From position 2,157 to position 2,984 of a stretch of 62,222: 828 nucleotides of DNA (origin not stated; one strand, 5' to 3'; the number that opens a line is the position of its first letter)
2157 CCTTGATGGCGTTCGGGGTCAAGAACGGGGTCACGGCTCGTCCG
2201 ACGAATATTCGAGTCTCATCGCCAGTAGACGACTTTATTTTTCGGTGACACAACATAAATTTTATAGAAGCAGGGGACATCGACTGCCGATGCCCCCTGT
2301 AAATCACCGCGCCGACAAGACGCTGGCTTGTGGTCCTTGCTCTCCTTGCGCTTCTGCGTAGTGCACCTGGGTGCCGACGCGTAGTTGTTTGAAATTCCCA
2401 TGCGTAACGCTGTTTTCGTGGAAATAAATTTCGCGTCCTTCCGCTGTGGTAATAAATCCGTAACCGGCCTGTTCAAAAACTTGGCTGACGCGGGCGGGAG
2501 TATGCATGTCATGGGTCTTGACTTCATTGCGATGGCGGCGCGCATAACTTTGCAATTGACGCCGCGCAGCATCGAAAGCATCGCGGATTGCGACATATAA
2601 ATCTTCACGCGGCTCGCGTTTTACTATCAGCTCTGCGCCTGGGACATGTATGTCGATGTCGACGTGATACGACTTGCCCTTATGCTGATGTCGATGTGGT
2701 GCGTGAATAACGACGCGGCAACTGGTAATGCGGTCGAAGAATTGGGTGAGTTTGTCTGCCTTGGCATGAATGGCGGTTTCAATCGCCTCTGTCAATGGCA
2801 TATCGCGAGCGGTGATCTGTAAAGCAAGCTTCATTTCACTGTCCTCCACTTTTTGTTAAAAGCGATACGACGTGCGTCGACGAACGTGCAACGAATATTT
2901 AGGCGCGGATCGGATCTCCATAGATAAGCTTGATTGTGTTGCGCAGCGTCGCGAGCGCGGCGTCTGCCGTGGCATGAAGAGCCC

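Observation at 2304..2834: Ribosome hibernation factor (HPF/RaiA) domain fused in one ORF to a cold-shock domain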

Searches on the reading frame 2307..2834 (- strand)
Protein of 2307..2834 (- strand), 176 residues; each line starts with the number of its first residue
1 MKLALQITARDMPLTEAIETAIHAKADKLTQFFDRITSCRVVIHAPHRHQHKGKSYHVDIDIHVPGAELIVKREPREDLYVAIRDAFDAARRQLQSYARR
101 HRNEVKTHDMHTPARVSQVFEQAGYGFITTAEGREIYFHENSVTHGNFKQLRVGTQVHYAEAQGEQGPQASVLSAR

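Call 6: search_protein_families(library=pfam, proteins=[window:2307-2834:-], max_evalue=1)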
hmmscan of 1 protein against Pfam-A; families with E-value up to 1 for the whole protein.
window:2307-2834:- (176 aa): 2 families
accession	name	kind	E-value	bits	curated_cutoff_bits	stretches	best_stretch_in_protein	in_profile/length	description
PF02482.25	Ribosomal_S30AE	-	1.4e-18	67.9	23.7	1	5-101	1-87/88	Sigma 54 modulation protein / S30EA ribosomal protein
PF00313.28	CSD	-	4.5e-11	42.9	27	1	119-172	8-62/66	'Cold-shock' DNA-binding domain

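Call 7: search_protein_families(library=ncbifam, proteins=[window:2307-2834:-], max_evalue=1)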
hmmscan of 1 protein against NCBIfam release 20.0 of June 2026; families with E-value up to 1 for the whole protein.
window:2307-2834:- (176 aa): 15 families
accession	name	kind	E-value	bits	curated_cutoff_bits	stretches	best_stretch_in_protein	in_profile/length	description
TIGR00741.1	yfiA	equivalog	5.6e-13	49.2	40.9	1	5-104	3-98/102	ribosome hibernation-promoting factor, HPF/YfiA family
NF007780.0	PRK10470.1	equivalog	1.2e-10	41.6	125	1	4-107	2-94/95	ribosome hibernation promoting factor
NF049933.1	TransAntitermCspE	equivalog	8.4e-10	38.6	120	1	121-172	13-65/69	transcription antiterminator/RNA stability regulator CspE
NF038236.1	retron_eff_Se72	equivalog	1.3e-06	28.2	82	1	124-172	11-58/62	retron Se72 family effector protein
NF008190.0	PRK10943.1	subfamily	5.2e-06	26.3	137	1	119-171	11-64/69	cold shock-like protein CspC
TIGR02381.1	cspD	equivalog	1.4e-05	25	115.4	1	123-173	13-64/68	cold shock domain-containing protein CspD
NF007062.0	PRK09507.1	subfamily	2.1e-05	24.4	133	1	120-172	12-65/69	transcription antiterminator/RNA stability regulator CspE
NF007679.0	PRK10354.1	subfamily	0.0001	22.5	130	1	122-172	15-66/70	RNA chaperone/antiterminator CspA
NF011574.0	PRK14998.1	equivalog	0.00036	20.7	147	1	122-173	12-64/73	cold shock-like protein CspD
NF007654.0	PRK10324.1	equivalog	0.00042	20.8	158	1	4-98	2-89/113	ribosome-associated translation inhibitor RaiA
NF007405.0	PRK09937.1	equivalog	0.00047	20.3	152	1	122-173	12-64/74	cold shock-like protein CspD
NF007378.0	PRK09890.1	equivalog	0.00065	19.9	144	1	122-171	15-65/70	cold shock protein CspG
NF012007.0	PRK15463.1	subfamily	0.0025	17.6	111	1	122-171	15-65/70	cold shock-like protein CspF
NF003616.0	PRK05261.1-1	subfamily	0.12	10.6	777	1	68-136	230-296/788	phosphoketolase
NF012008.0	PRK15464.1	equivalog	0.13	12.4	141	1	122-171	15-65/70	cold shock-like protein CspH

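Call 8: find_homologous_proteins(query=window:2307-2834:-, max_evalue=0.001)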
Query window:2307-2834:- (176 aa): 1820 proteins with E <= 0.001 among 1857 candidates; the best 120 are listed.
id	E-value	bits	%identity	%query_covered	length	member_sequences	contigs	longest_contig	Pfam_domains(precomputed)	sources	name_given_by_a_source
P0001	2.1e-110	384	99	100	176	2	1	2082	PF02482.26,PF00313.29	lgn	-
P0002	1.3e-100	352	91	100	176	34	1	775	PF02482.26,PF00313.29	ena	-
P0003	4.1e-87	308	81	100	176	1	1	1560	PF02482.26,PF00313.29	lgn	-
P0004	2.3e-85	302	79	99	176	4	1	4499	PF02482.26,PF00313.29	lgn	-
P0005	5.0e-85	301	78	99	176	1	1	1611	PF02482.26,PF00313.29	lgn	-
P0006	1.9e-81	290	74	100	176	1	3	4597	PF02482.26,PF00313.29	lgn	-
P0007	1.5e-74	267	79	89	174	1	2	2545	PF02482.26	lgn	-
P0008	2.1e-68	247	67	98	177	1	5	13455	PF02482.26,PF00313.29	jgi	jgi:ribosomal subunit interface protein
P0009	1.0e-66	242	63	98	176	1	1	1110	PF02482.26,PF00313.29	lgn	-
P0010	1.3e-66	241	67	97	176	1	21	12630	PF02482.26,PF00313.29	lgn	-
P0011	3.5e-66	240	87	72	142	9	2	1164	PF02482.26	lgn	-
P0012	4.9e-66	240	65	97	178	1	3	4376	PF02482.26,PF00313.29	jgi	jgi:ribosomal subunit interface protein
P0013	1.9e-65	238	65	98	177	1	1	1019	PF02482.26,PF00313.29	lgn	-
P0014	6.1e-64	233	60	99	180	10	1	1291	PF02482.26,PF00313.29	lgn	-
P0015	1.8e-63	231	63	98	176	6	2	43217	PF02482.26,PF00313.29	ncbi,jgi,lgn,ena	-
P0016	2.4e-63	231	61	98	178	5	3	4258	PF02482.26,PF00313.29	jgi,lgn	-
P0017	2.4e-63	231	61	99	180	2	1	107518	PF02482.26,PF00313.29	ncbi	-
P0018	2.5e-63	231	59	99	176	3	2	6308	PF02482.26,PF00313.29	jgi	jgi:ribosomal subunit interface protein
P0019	3.0e-63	230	64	97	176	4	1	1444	PF02482.26,PF00313.29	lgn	-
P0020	4.5e-63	230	56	99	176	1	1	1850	PF02482.26,PF00313.29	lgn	-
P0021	6.0e-63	229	59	99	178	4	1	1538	PF02482.26,PF00313.29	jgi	jgi:ribosomal subunit interface protein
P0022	6.2e-63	229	62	98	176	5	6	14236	PF02482.26,PF00313.29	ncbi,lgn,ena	-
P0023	1.2e-62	228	60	99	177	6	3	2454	PF02482.26,PF00313.29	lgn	-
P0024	1.3e-62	228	59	99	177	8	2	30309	PF02482.26,PF00313.29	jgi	jgi:ribosomal subunit interface protein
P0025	1.4e-62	228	57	99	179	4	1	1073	PF02482.26,PF00313.29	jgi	-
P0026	1.7e-62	228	59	99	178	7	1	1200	PF02482.26,PF00313.29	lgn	-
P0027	2.1e-62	228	60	98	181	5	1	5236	PF02482.26,PF00313.29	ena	-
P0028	3.1e-62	227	60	98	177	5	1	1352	PF02482.26,PF00313.29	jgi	jgi:ribosomal subunit interface protein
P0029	5.0e-62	227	61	98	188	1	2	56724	PF02482.26,PF00313.29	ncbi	-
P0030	8.2e-62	226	60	98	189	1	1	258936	PF02482.26,PF00313.29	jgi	jgi:ribosomal subunit interface protein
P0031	1.3e-61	225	57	99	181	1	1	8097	PF02482.26,PF00313.29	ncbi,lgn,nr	ncbi:MAG: HPF/RaiA family ribosome-associated protein [Nitrospirae bacterium]|nr:HPF/RaiA family rib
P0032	1.4e-61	225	61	97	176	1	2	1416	PF02482.26,PF00313.29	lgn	-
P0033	1.5e-61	225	60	99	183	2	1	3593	PF02482.26,PF00313.29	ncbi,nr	ncbi:MAG: ribosome-associated translation inhibitor RaiA [Nitrospirae bacterium]|nr:ribosome-associa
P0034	1.7e-61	225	60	98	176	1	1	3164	PF02482.26,PF00313.29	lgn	-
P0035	1.9e-61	225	60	99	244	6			PF02482.26,PF00313.29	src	-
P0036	2.1e-61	224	58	98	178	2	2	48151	PF02482.26,PF00313.29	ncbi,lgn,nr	ncbi:MAG: ribosome-associated translation inhibitor RaiA [Deltaproteobacteria bacterium]|nr:ribosome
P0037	2.5e-61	224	60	98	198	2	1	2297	PF02482.26,PF00313.29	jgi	jgi:ribosomal subunit interface protein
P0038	2.8e-61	224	60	99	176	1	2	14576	PF02482.26,PF00313.29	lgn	-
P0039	3.0e-61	224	57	99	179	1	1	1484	PF02482.26,PF00313.29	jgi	jgi:ribosomal subunit interface protein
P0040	3.1e-61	224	59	98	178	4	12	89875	PF02482.26,PF00313.29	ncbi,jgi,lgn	-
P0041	3.6e-61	224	59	98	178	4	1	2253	PF02482.26,PF00313.29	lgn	-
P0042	3.6e-61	224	58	99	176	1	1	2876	PF02482.26,PF00313.29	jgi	jgi:ribosomal subunit interface protein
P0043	5.4e-61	223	57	98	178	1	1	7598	PF02482.26,PF00313.29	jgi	jgi:ribosomal subunit interface protein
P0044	6.6e-61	223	58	99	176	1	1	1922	PF02482.26,PF00313.29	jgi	jgi:ribosomal subunit interface protein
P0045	8.1e-61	223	59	98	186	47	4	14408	PF02482.26,PF00313.29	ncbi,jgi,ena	-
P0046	8.8e-61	222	58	99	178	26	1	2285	PF02482.26,PF00313.29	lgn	-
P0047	9.9e-61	222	57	98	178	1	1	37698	PF02482.26,PF00313.29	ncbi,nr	ncbi:MAG: HPF/RaiA family ribosome-associated protein [Deltaproteobacteria bacterium]|nr:HPF/RaiA fa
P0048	1.2e-60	222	57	98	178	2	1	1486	PF02482.26,PF00313.29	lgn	-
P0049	1.2e-60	222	59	98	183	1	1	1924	PF02482.26,PF00313.29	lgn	-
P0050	1.3e-60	222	58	99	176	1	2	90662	PF02482.26,PF00313.29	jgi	jgi:ribosomal subunit interface protein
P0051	1.3e-60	222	57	99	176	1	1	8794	PF02482.26,PF00313.29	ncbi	-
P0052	1.6e-60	222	57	99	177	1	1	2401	PF02482.26,PF00313.29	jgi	jgi:ribosomal subunit interface protein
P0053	1.8e-60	221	57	99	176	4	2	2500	PF02482.26,PF00313.29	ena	-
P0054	2.1e-60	221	58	99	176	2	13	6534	PF02482.26,PF00313.29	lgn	-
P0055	2.1e-60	221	58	98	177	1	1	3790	PF02482.26,PF00313.29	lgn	-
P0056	2.3e-60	221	57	98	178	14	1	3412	PF02482.26,PF00313.29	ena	-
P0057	2.7e-60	221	57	99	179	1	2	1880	PF02482.26,PF00313.29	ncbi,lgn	-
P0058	2.9e-60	221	57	99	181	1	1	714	PF02482.26,PF00313.29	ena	-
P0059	3.7e-60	220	60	99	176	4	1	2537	PF02482.26,PF00313.29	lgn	-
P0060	3.9e-60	220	58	99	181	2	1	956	PF02482.26,PF00313.29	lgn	-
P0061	5.0e-60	220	58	99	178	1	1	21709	PF02482.26,PF00313.29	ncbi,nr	ncbi:MAG: HPF/RaiA family ribosome-associated protein [Deltaproteobacteria bacterium]|nr:HPF/RaiA fa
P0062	5.1e-60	220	57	99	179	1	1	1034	PF02482.26,PF00313.29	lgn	-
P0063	5.3e-60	220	57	99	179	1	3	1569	PF02482.26,PF00313.29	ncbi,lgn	-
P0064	5.5e-60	220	54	99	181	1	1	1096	PF02482.26,PF00313.29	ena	-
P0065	5.7e-60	220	57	99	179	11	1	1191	PF02482.26,PF00313.29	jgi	jgi:ribosomal subunit interface protein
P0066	5.7e-60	220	57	99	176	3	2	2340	PF02482.26,PF00313.29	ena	-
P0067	6.0e-60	220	58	99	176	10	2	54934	PF02482.26,PF00313.29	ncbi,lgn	-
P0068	6.2e-60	220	55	99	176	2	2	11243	PF02482.26,PF00313.29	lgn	-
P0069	6.3e-60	220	58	99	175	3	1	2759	PF02482.26,PF00313.29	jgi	jgi:ribosomal subunit interface protein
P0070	6.4e-60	220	57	99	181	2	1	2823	PF02482.26,PF00313.29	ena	-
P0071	8.2e-60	219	59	99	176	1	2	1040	PF02482.26,PF00313.29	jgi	jgi:ribosomal subunit interface protein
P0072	8.8e-60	219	57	99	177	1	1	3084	PF02482.26,PF00313.29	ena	-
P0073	9.2e-60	219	57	98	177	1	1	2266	PF02482.26,PF00313.29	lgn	-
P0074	9.2e-60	219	58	98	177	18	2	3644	PF02482.26,PF00313.29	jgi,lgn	jgi:ribosomal subunit interface protein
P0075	9.4e-60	219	57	98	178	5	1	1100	PF02482.26,PF00313.29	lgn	-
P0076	1.0e-59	219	57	99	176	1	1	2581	PF02482.26,PF00313.29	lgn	-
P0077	1.1e-59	219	58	99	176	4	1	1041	PF02482.26,PF00313.29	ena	-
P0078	1.1e-59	219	57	98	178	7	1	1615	PF02482.26,PF00313.29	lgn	-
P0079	1.2e-59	219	57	98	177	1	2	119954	PF02482.26,PF00313.29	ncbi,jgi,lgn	jgi:ribosomal subunit interface protein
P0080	1.2e-59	219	57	99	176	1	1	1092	PF02482.26,PF00313.29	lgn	-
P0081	1.2e-59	219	58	99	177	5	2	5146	PF02482.26,PF00313.29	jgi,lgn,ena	jgi:ribosomal subunit interface protein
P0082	1.3e-59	219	59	99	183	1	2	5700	PF02482.26,PF00313.29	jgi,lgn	jgi:ribosomal subunit interface protein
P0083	1.3e-59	219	55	98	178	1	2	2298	PF02482.26,PF00313.29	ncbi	-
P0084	1.4e-59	219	57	99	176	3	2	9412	PF02482.26,PF00313.29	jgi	jgi:ribosomal subunit interface protein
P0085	1.4e-59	219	57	98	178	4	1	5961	PF02482.26,PF00313.29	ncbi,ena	-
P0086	1.4e-59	218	57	99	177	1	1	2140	PF02482.26,PF00313.29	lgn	-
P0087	1.5e-59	218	59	100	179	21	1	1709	PF02482.26,PF00313.29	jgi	jgi:ribosomal subunit interface protein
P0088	1.5e-59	218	57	99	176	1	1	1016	PF02482.26,PF00313.29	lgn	-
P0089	1.6e-59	218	59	98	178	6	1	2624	PF02482.26,PF00313.29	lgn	-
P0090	1.6e-59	218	57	99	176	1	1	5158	PF02482.26,PF00313.29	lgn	-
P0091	2.5e-59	218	57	99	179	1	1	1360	PF02482.26,PF00313.29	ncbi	-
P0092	2.6e-59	218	58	98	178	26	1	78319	PF02482.26,PF00313.29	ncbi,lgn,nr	ncbi:MAG: HPF/RaiA family ribosome-associated protein [Deltaproteobacteria bacterium]|nr:HPF/RaiA fa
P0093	2.6e-59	218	56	99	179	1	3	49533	PF02482.26,PF00313.29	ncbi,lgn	-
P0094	2.7e-59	218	56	99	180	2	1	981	PF02482.26,PF00313.29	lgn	-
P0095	2.7e-59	218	56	98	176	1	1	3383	PF02482.26,PF00313.29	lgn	-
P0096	2.8e-59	218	56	98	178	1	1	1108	PF02482.26,PF00313.29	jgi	jgi:ribosomal subunit interface protein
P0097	3.1e-59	217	58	99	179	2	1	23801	PF02482.26,PF00313.29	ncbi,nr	ncbi:MAG: ribosome-associated translation inhibitor RaiA [Desulfobacterales bacterium]|nr:ribosome-a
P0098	3.1e-59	217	59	98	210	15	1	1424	PF02482.26,PF00313.29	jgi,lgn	-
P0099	3.3e-59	217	59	98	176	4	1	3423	PF02482.26,PF00313.29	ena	-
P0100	3.4e-59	217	59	98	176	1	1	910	PF02482.26,PF00313.29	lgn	-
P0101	3.5e-59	217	57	99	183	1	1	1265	PF02482.26,PF00313.29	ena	-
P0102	3.9e-59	217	55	96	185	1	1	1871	PF02482.26,PF00313.29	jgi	-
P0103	4.1e-59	217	58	99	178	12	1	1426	PF02482.26,PF00313.29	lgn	-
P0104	4.2e-59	217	56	99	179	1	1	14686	PF02482.26,PF00313.29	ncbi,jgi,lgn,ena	-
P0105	4.3e-59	217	57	98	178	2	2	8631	PF02482.26,PF00313.29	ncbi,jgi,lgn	-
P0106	4.3e-59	217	57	99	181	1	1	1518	PF02482.26,PF00313.29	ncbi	-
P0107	4.4e-59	217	56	99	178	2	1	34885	PF02482.26,PF00313.29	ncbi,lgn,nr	ncbi:MAG: HPF/RaiA family ribosome-associated protein [Nitrospirae bacterium]|nr:MAG: HPF/RaiA famil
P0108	4.7e-59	217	55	99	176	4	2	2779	PF02482.26,PF00313.29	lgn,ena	-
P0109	4.7e-59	217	57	98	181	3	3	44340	PF02482.26,PF00313.29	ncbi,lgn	-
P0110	5.0e-59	217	59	98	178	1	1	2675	PF02482.26,PF00313.29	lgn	-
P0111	5.3e-59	217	57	98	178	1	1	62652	PF02482.26,PF00313.29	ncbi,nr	ncbi:MAG: ribosome-associated translation inhibitor RaiA [Deltaproteobacteria bacterium]|nr:ribosome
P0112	5.4e-59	217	57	98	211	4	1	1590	PF02482.26,PF00313.29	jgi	jgi:ribosomal subunit interface protein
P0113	6.7e-59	216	57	99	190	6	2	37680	PF02482.26,PF00313.29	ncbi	-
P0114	7.8e-59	216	60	98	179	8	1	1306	PF02482.26,PF00313.29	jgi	jgi:ribosomal subunit interface protein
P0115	7.9e-59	216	55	98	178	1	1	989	PF02482.26,PF00313.29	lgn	-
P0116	8.9e-59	216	58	99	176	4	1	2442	PF02482.26,PF00313.29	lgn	-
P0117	9.4e-59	216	58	99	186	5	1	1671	PF02482.26,PF00313.29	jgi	-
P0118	1.0e-58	216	57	99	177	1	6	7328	PF02482.26,PF00313.29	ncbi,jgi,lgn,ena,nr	ncbi:MAG: HPF/RaiA family ribosome-associated protein [Nitrospirae bacterium]|nr:HPF/RaiA family rib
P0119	1.1e-58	216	59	98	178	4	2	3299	PF02482.26,PF00313.29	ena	-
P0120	1.2e-58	216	57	98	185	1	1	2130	PF02482.26,PF00313.29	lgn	-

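Call 13: search_solved_structures(query=window:2307-2834:-, max_evalue=0.001, show_alignments=2)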
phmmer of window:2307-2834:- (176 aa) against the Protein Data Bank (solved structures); distinct sequences matched with E-value up to 0.001: 28.
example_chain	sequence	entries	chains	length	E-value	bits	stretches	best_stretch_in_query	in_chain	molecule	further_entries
9t0z_9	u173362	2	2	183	3.3e-46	160.3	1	1-175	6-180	Ribosome hibernation promoting factor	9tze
9sda_9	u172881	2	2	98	1.3e-09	41.3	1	5-100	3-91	Ribosome hibernation promoting factor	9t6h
8rd8_D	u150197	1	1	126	2.9e-09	40.2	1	7-107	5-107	30S ribosomal protein S30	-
4v8h_AX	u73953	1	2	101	1.5e-08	37.9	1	4-111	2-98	Probable sigma(54) modulation protein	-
6h4n_x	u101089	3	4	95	1.9e-08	37.6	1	4-106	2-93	Ribosome hibernation promoting factor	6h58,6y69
2rql_A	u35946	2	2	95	4.8e-08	36.2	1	4-106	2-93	Probable sigma-54 modulation protein | Ribosome hibernation promoting factor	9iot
1g6p_A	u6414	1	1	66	4.6e-07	33.1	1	121-171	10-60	COLD SHOCK PROTEIN TMCSP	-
1hza_A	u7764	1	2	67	3.9e-06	30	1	120-172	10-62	COLD SHOCK PROTEIN CSPB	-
1hzb_A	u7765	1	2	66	4.3e-06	29.9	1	120-171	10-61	COLD SHOCK PROTEIN CSPB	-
1c9o_A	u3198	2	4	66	4.4e-06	29.9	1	120-171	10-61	COLD-SHOCK PROTEIN | Cold shock protein cspB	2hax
1i5f_A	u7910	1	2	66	4.4e-06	29.9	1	119-171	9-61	COLD-SHOCK PROTEIN CSPB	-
1hzc_A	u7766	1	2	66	1.1e-05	28.6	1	119-171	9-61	COLD SHOCK PROTEIN CSPB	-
1hz9_A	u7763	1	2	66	1.1e-05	28.5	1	120-171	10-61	COLD SHOCK PROTEIN CSPB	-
4hei_A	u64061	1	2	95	1.3e-05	28.4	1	5-99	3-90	RIBOSOME HIBERNATION PROTEIN YHBH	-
6gzx_V3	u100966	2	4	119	1.7e-05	28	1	7-112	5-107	Ribosome hibernation promoting factor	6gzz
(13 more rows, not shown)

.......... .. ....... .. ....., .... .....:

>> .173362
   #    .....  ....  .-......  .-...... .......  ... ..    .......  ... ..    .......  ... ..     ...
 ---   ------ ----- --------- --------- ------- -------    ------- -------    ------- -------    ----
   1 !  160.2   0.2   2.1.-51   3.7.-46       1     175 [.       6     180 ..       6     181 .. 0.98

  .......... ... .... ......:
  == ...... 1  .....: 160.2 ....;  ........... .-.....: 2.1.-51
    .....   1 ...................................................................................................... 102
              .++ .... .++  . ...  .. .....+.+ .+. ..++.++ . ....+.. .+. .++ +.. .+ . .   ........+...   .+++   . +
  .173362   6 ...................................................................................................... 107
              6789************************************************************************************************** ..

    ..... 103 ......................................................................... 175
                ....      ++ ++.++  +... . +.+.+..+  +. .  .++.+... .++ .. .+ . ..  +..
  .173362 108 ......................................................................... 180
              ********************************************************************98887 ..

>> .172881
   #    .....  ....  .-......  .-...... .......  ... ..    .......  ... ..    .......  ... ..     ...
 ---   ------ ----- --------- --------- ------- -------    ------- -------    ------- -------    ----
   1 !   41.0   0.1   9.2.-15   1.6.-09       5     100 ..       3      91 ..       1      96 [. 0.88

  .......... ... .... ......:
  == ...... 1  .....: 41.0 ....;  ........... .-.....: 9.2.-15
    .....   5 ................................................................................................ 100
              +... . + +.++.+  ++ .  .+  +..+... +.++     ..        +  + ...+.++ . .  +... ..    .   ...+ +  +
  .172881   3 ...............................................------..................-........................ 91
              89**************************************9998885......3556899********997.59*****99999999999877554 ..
